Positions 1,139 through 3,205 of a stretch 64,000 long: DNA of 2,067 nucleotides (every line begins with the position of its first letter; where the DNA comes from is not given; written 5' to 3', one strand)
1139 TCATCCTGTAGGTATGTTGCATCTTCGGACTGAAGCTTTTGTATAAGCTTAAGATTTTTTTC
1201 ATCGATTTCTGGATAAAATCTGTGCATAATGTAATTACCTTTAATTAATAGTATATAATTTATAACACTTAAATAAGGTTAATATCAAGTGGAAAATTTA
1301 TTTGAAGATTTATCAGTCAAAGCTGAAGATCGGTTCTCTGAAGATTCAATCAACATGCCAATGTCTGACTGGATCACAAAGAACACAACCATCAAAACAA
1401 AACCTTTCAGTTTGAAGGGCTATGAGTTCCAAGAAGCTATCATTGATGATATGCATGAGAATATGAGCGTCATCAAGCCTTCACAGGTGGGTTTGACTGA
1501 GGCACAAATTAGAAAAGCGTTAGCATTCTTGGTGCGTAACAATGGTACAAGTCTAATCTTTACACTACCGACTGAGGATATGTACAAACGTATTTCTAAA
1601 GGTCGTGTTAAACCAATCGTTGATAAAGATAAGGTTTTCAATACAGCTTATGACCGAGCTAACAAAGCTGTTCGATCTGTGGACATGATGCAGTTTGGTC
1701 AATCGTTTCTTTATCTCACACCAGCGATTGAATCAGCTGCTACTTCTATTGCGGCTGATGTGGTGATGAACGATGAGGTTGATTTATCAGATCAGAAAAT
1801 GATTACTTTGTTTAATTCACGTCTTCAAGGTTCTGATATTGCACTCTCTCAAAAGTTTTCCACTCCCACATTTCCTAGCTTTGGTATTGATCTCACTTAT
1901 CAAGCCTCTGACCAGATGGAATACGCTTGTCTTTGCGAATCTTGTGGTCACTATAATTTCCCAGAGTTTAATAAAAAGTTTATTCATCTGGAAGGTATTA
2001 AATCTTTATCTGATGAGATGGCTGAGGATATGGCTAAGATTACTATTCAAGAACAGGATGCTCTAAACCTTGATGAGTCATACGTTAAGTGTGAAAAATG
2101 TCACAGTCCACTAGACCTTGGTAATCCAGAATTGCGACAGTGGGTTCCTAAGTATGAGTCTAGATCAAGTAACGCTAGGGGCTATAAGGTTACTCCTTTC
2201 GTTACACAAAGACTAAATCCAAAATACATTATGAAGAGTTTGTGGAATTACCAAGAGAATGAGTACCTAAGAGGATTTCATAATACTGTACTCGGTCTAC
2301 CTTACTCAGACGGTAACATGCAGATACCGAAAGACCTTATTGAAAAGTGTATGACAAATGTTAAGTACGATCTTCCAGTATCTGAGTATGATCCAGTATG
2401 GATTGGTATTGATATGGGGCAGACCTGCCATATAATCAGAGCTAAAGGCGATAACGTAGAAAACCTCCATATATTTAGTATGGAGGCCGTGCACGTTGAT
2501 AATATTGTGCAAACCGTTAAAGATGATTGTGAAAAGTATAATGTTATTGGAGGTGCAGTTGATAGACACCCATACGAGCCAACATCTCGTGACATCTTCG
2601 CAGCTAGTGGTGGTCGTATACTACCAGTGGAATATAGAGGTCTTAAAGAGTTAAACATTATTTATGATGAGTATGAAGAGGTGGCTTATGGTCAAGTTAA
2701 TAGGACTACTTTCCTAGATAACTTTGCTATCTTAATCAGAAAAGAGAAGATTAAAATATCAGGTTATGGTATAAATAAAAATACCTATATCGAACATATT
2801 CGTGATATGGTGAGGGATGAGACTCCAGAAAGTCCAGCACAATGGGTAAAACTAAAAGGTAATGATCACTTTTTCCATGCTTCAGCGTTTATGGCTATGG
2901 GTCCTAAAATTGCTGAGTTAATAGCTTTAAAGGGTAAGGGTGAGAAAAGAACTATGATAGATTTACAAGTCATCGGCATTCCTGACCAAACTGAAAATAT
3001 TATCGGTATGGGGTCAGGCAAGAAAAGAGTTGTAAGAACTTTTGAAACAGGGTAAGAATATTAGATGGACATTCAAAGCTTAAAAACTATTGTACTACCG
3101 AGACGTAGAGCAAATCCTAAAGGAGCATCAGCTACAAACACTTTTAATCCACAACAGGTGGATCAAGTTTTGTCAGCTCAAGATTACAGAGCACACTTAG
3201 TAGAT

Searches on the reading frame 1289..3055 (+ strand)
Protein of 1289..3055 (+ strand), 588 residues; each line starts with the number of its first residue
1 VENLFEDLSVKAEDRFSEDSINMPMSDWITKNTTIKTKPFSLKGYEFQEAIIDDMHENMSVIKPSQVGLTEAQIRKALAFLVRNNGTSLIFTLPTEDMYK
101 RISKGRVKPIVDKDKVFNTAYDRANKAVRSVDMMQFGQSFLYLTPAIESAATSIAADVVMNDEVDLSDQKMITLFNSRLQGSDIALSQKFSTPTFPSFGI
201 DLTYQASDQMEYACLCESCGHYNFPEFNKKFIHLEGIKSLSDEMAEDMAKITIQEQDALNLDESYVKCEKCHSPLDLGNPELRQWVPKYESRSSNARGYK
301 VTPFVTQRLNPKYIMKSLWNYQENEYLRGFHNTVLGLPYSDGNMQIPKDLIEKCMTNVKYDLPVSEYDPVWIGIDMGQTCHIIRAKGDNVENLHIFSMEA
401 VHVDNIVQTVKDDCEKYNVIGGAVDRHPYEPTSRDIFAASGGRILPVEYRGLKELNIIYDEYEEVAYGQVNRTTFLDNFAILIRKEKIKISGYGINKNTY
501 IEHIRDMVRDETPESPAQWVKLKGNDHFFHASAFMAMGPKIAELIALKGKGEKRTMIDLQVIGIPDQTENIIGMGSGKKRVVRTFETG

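Call 10: search_dna_similar(query=window:1289-3055:+, collection=phages, mode=protein, max_rows=25)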
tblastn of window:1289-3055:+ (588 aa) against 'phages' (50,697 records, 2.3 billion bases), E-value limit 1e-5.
Records with a match: 806; places in all: 806; records where one place covers at least 80% of the query: 465.
Best place of each record, by identity: <60% 806.
By first word of the organism name: Staphylococcus 329; Bacillus 271; Enterococcus 65; Listeria 54; Vibrio 26; Lactobacillus 24; Pseudomonas 6; Acinetobacter 5; Achromobacter 3; Mammaliicoccus 3; and 16 more.
By host as written in the record: Staphylococcus aureus 110; - 86; Listeria monocytogenes 43; Bacillus subtilis 33; Bacillus cereus 27; Staphylococcus sp. 25; Staphylococcus carnosus TM300 22; Bacillus thuringiensis subsp. kurstaki 20; and 192 more.
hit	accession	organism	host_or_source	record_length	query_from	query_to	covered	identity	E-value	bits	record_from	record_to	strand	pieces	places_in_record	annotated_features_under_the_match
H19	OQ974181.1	Achromobacter phage 2-1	Achromobacter xylosoxidans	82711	11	581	97%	44.6%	6e-156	500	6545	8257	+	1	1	terminase large subunit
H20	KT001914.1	Caulobacter phage Seuss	Caulobacter crescentus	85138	1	580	99%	42.7%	1e-141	459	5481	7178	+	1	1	terminase large subunit | ribosome_binding_site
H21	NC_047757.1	Caulobacter phage Seuss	Caulobacter crescentus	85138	1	580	99%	42.7%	1e-141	459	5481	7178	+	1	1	terminase large subunit | ribosome_binding_site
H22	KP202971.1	Achromobacter phage JWF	Achromobacter xylosoxidans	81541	11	557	93%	44.8%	2e-155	499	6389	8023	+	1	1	terminase large subunit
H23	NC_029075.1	Achromobacter phage JWF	Achromobacter xylosoxidans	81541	11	557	93%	44.8%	2e-155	499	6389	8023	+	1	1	terminase large subunit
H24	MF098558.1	Pseudoalteromonas phage KB12-38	Pseudoalteromonas sp. KB12-38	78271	15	538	89%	41.3%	6e-127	417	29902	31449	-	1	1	terminase large subunit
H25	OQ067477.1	Xylophilus phage Lumi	Xylophilus sp.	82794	12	575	96%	37.7%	1e-114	381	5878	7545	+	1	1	putative large terminase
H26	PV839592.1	Acinetobacter phage fJoAci04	Acinetobacter baumannii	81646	24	534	87%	40.3%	2e-118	392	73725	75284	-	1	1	terminase large subunit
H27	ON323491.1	Acinetobacter phage vB_AbaS_TCUP2199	Acinetobacter baumannii TV2199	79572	16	534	88%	39.3%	9e-118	390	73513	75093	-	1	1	hypothetical protein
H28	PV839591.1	Acinetobacter phage fJoAci01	Acinetobacter baumannii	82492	16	534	88%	39.3%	1e-117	390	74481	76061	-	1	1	terminase large subunit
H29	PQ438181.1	Acinetobacter phage Mystique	Acinetobacter baumannii AB5075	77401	16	534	88%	39.3%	2e-117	390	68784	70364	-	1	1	putative terminase large subunit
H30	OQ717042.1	Acinetobacter phage EAb13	Acinetobacter baumannii MRSN 423159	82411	24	534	87%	39.9%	1e-117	390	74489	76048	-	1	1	terminase large subunit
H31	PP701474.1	Vibrio phage phivp505_B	Vibrio parahaemolyticus VP505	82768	25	546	89%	26.5%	1e-39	161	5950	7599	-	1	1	record has no annotation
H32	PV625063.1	Vibrio phage phiVP505_23LXQ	Vibrio parahaemolyticus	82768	25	546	89%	26.5%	1e-39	161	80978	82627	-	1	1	terminase large subunit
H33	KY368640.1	Bacillus phage vB_BsuM-Goe3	Bacillus subtilis Goe3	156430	26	538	87%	26.9%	6e-27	122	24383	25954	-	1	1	putative terminase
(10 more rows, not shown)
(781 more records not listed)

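Call 36: find_related_loci(query=window:1289-3055:+, collection=viral_contigs, flank=2000)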
Query window:1289-3055:+ (588 aa) in viral_contigs; peptide patterns used: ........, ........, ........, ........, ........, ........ (x = any residue, [..] = any of these).
3 stretches matched a pattern; 2 encode a relative of the query (tblastn E <= 1e-3); 2 distinct loci.
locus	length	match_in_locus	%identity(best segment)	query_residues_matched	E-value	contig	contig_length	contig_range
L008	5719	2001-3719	72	1-579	0e+0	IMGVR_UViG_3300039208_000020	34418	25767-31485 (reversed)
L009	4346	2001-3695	71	4-573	0e+0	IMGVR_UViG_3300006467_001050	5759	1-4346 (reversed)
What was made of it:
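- Tried and rejected: Two IMG/VR contigs have a 71-72% identical TerL, but they end before the equivalent region (call 36).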
